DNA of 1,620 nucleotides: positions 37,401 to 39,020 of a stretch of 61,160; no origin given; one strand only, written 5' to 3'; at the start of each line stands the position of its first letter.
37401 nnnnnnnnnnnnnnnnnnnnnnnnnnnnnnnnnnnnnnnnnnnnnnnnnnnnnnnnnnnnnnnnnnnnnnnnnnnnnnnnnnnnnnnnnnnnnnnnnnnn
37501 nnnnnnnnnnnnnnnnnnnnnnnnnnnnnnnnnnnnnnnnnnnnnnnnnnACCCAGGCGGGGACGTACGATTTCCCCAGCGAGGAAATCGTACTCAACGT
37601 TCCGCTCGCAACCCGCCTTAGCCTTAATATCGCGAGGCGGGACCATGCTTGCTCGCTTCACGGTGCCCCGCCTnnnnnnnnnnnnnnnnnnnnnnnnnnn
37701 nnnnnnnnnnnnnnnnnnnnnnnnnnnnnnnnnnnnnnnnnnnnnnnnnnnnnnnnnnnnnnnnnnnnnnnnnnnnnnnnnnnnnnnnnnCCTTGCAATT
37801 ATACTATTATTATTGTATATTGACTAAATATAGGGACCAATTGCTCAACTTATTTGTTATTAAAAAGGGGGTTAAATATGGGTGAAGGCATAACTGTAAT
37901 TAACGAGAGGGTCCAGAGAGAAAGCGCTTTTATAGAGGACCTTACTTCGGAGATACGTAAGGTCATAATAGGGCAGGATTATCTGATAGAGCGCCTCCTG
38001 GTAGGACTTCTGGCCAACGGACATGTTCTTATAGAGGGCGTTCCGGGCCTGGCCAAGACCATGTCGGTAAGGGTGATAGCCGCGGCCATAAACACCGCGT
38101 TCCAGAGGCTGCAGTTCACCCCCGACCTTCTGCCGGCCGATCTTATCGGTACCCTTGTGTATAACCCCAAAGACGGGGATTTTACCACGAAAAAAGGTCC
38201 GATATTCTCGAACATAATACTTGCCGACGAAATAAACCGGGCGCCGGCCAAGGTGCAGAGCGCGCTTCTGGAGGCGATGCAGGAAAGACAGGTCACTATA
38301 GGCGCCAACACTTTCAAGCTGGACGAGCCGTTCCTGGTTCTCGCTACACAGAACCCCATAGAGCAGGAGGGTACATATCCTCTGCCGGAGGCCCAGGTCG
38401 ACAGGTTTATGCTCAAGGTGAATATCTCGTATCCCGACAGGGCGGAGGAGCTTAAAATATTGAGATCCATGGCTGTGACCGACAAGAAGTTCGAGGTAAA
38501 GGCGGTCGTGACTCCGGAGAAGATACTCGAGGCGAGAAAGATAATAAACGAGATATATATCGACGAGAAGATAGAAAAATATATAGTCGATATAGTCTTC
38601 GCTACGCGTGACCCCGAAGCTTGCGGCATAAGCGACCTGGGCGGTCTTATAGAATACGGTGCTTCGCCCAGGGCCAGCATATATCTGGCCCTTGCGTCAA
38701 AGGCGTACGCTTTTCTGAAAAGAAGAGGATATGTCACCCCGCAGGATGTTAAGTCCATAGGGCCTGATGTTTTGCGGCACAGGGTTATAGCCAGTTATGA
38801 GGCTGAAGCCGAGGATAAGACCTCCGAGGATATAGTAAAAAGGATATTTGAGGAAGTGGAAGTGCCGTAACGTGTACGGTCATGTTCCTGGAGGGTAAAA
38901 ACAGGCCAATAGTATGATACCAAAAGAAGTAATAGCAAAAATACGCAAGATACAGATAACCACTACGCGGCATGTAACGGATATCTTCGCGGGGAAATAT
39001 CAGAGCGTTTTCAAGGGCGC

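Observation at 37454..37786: Copy B: ~325-bp nested-palindrome element starting inside the dinG stop codon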

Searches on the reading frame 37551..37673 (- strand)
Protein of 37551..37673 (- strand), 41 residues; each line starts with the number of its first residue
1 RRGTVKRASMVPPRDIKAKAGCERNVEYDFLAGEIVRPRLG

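Call 32: find_homologous_proteins(query=A2, max_evalue=10)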
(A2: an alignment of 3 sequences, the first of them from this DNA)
Query A2 (3 sequences) (41 aa, profile of the alignment): 6 proteins with E <= 10 among 6 candidates.
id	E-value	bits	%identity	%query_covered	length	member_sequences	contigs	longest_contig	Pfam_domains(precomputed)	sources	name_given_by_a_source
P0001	8.0e-21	92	89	93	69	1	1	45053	-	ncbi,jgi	-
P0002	8.0e-19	85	82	95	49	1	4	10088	-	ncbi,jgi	jgi:hypothetical protein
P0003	1.0e-18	85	82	83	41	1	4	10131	-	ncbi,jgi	jgi:hypothetical protein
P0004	3.9e-18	83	84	93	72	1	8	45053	-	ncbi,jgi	jgi:hypothetical protein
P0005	3.3e-16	77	79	83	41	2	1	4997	-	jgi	jgi:hypothetical protein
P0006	3.8e-6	45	83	59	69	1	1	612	-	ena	-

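Call 34: find_encoding_contigs(protein=P0001, flank=10000, max_places=10)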
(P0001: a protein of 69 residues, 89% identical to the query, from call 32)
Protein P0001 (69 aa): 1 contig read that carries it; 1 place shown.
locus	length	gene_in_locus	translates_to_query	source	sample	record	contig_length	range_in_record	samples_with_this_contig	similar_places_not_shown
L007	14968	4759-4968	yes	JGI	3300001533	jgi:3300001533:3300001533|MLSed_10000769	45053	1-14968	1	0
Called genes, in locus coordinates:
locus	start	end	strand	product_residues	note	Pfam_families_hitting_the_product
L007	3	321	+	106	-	?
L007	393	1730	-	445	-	PF02812:ELFV_dehydrog_N, PF00208:ELFV_dehydrog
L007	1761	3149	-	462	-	PF14691:Fer4_20, PF00890:FAD_binding_2 (weak), PF01266:DAO (weak), PF01946:Thi4 (weak), PF03486:HI0933_like (weak), PF07992:Pyr_redox_2, PF13450:NAD_binding_8, PF00070:Pyr_redox, +2 more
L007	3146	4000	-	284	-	PF00175:NAD_binding_1 (weak), PF10418:DHODB_Fe-S_bind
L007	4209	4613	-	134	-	PF01471:PG_binding_1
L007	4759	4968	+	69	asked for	-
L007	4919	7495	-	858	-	PF01326:PPDK_N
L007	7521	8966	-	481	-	PF14691:Fer4_20, PF01262:AlaDh_PNT_C (faint), PF00890:FAD_binding_2 (weak), PF01266:DAO (weak), PF03486:HI0933_like (weak), PF07992:Pyr_redox_2, PF13450:NAD_binding_8, PF01593:Amino_oxidase (weak), +6 more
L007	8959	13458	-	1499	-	PF00310:GATase_2, PF04898:Glu_syn_central, PF01645:Glu_synthase, PF01493:GXGXG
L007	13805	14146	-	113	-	PF00543:P-II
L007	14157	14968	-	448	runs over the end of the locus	PF00909:Ammonium_transp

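Call 36: find_encoding_contigs(protein=P0004, flank=10000, max_places=10)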
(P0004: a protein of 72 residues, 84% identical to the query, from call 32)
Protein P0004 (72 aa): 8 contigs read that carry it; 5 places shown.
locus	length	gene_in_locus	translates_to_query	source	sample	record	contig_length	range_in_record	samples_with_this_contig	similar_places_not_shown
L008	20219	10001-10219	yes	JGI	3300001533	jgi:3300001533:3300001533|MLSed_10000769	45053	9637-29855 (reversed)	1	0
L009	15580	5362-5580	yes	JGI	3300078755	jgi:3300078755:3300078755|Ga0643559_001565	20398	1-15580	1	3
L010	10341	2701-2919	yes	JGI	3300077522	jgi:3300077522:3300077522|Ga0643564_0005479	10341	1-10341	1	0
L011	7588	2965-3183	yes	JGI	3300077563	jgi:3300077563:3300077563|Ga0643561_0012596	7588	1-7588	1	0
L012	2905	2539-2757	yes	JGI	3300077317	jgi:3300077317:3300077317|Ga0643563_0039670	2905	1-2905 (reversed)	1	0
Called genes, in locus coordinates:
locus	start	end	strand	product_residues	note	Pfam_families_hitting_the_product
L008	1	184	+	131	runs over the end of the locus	PF00072:Response_reg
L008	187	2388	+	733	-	PF00150:Cellulase, PF26410:GH5_mannosidase (faint)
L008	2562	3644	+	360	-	PF00988:CPSase_sm_chain, PF00117:GATase, PF07722:Peptidase_C26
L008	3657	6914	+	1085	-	PF25596:CPSase_L_D1, PF02786:CPSase_L_D2, PF02787:CPSase_L_D3, PF25596:CPSase_L_D1, PF02222:ATP-grasp, PF02786:CPSase_L_D2, PF07478:Dala_Dala_lig_C, PF02142:MGS, +4 more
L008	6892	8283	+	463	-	PF13230:GATase_4 (weak), PF13522:GATase_6, PF13537:GATase_7, PF00156:Pribosyltran (faint)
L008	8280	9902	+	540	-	PF06418:CTP_synth_N, PF00117:GATase, PF07722:Peptidase_C26 (weak)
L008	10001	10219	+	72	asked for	-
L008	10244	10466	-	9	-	-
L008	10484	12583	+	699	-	PF12437:GSIII_N, PF00120:Gln-synt_C, PF18318:Gln-synt_C-ter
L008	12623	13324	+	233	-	PF01590:GAF, PF13185:GAF_2, PF13492:GAF_3, PF03861:ANTAR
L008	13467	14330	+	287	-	-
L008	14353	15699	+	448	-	PF00909:Ammonium_transp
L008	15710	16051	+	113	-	PF00543:P-II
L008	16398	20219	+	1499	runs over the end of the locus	PF00310:GATase_2, PF04898:Glu_syn_central, PF01645:Glu_synthase, PF01493:GXGXG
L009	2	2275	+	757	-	?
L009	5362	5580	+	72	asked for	-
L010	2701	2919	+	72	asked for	-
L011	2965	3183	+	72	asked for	-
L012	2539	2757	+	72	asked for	-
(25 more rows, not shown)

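Call 37: find_encoding_contigs(protein=P0002, flank=10000, max_places=10)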
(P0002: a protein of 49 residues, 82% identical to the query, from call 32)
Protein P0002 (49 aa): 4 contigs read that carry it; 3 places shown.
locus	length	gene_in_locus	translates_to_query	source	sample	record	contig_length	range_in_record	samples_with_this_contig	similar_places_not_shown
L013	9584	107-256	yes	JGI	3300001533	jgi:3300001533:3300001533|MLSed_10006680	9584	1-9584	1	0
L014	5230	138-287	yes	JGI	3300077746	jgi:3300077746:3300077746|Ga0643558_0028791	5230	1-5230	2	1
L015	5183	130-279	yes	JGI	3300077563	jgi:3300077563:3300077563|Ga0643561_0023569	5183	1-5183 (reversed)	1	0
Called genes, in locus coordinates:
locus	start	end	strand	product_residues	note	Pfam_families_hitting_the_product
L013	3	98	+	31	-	?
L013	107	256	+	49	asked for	-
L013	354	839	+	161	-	-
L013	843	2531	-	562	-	PF00920:ILVD_EDD_N, PF24877:ILV_EDD_C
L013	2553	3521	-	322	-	PF01266:DAO (faint), PF07992:Pyr_redox_2, PF12831:FAD_oxidored (faint), PF13738:Pyr_redox_3, PF00070:Pyr_redox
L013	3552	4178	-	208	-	PF00753:Lactamase_B, PF12706:Lactamase_B_2 (weak), PF23023:Anti-Pycsar_Apyc1 (faint)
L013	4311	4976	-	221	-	PF01168:Ala_racemase_N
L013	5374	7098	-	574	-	PF01926:MMR_HSR1, PF02421:FeoB_N, PF07670:Gate, PF07664:FeoB_C, PF07670:Gate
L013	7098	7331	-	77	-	PF04023:FeoA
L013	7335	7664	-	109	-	PF12840:HTH_20 (weak), PF01022:HTH_5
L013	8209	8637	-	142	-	PF00075:RNase_H, PF13456:RVT_3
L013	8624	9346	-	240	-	PF24481:CT398_CC, PF28019:HmpF (weak), PF02591:Zn_ribbon_9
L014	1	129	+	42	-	?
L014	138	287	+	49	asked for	-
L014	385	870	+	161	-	-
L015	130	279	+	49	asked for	-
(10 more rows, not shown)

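Call 38: find_encoding_contigs(protein=P0003, flank=10000, max_places=10)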
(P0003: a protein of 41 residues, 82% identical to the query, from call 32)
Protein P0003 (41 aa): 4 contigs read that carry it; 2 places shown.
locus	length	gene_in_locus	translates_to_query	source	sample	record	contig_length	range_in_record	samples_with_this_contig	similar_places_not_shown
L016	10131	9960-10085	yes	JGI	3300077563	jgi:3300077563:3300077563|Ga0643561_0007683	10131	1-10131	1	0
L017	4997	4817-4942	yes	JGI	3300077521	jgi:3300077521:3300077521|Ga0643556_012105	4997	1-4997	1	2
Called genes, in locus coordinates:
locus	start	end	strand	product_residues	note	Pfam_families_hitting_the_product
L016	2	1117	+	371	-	?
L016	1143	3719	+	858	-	PF01326:PPDK_N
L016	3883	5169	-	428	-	PF00872:Transposase_mut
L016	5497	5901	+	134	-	PF01471:PG_binding_1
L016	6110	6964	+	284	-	PF00175:NAD_binding_1 (weak), PF10418:DHODB_Fe-S_bind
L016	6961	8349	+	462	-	PF14691:Fer4_20, PF00890:FAD_binding_2 (weak), PF01266:DAO (weak), PF01946:Thi4 (weak), PF03486:HI0933_like (weak), PF07992:Pyr_redox_2, PF13450:NAD_binding_8, PF00070:Pyr_redox, +2 more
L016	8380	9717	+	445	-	PF02812:ELFV_dehydrog_N, PF00208:ELFV_dehydrog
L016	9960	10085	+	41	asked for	-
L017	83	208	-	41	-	-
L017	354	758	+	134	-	PF01471:PG_binding_1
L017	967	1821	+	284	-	PF00175:NAD_binding_1 (weak), PF10418:DHODB_Fe-S_bind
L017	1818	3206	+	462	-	PF14691:Fer4_20, PF00890:FAD_binding_2 (weak), PF01266:DAO (weak), PF01946:Thi4 (weak), PF03486:HI0933_like (weak), PF07992:Pyr_redox_2, PF13450:NAD_binding_8, PF00070:Pyr_redox, +2 more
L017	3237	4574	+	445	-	PF02812:ELFV_dehydrog_N, PF00208:ELFV_dehydrog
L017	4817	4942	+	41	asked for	-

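Call 42: find_encoding_contigs(protein=P0006, flank=10000, max_places=10)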
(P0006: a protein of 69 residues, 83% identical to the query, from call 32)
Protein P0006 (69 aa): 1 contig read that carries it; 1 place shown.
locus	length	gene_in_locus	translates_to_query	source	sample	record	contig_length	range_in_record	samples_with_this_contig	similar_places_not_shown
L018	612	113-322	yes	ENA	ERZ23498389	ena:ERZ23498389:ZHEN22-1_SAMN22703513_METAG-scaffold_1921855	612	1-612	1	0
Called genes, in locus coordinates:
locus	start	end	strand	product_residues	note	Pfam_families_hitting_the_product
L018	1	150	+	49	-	?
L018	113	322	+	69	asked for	-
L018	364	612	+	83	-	?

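Call 43: find_encoding_contigs(protein=P0005, flank=10000, max_places=10)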
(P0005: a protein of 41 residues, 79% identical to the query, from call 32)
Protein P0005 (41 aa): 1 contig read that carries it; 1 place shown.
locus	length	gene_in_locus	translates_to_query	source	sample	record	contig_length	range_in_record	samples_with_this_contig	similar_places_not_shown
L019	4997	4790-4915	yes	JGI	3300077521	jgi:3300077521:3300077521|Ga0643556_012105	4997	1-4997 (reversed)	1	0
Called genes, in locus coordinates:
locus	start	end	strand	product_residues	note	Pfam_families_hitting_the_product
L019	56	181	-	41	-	-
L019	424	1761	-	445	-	PF02812:ELFV_dehydrog_N, PF00208:ELFV_dehydrog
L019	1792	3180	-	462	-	PF14691:Fer4_20, PF00890:FAD_binding_2 (weak), PF01266:DAO (weak), PF01946:Thi4 (weak), PF03486:HI0933_like (weak), PF07992:Pyr_redox_2, PF13450:NAD_binding_8, PF00070:Pyr_redox, +2 more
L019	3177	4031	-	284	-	PF00175:NAD_binding_1 (weak), PF10418:DHODB_Fe-S_bind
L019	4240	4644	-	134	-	PF01471:PG_binding_1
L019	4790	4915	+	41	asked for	-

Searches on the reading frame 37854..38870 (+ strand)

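Call 30: search_protein_families(library=pfam, proteins=[window:37854-38870:+])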
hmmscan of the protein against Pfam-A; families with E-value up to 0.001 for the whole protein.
window:37854-38870:+ (338 aa): 8 families
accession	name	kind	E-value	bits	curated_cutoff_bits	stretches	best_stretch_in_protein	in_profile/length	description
PF07726.17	AAA_3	-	1.2e-64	216.5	27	1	57-187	1-131/131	ATPase family associated with various cellular activities (AAA)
PF17863.7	AAA_lid_2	-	7.9e-21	74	22.7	1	266-331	9-74/74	AAA lid domain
PF20030.5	bpMoxR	-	8.8e-16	58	27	1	28-210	4-185/205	MoxR domain in the MoxR-vWA-beta-propeller ternary systems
PF07728.20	AAA_5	-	1.9e-15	57.5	22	1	57-185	1-139/139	AAA domain (dynein-related subfamily)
PF00493.29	MCM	-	4e-05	23.3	23.3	1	54-170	56-175/224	MCM P-loop domain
PF00158.32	Sigma54_activat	-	5.8e-05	23.3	20.2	1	55-171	22-147/168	Sigma-54 interaction domain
PF05496.18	RuvB_N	-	9.7e-05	22.6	27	1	55-149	33-115/159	Holliday junction DNA helicase RuvB P-loop domain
PF00004.35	AAA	-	0.00078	20.3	21.2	0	58-169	1-111/131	ATPase family associated with various cellular activities (AAA)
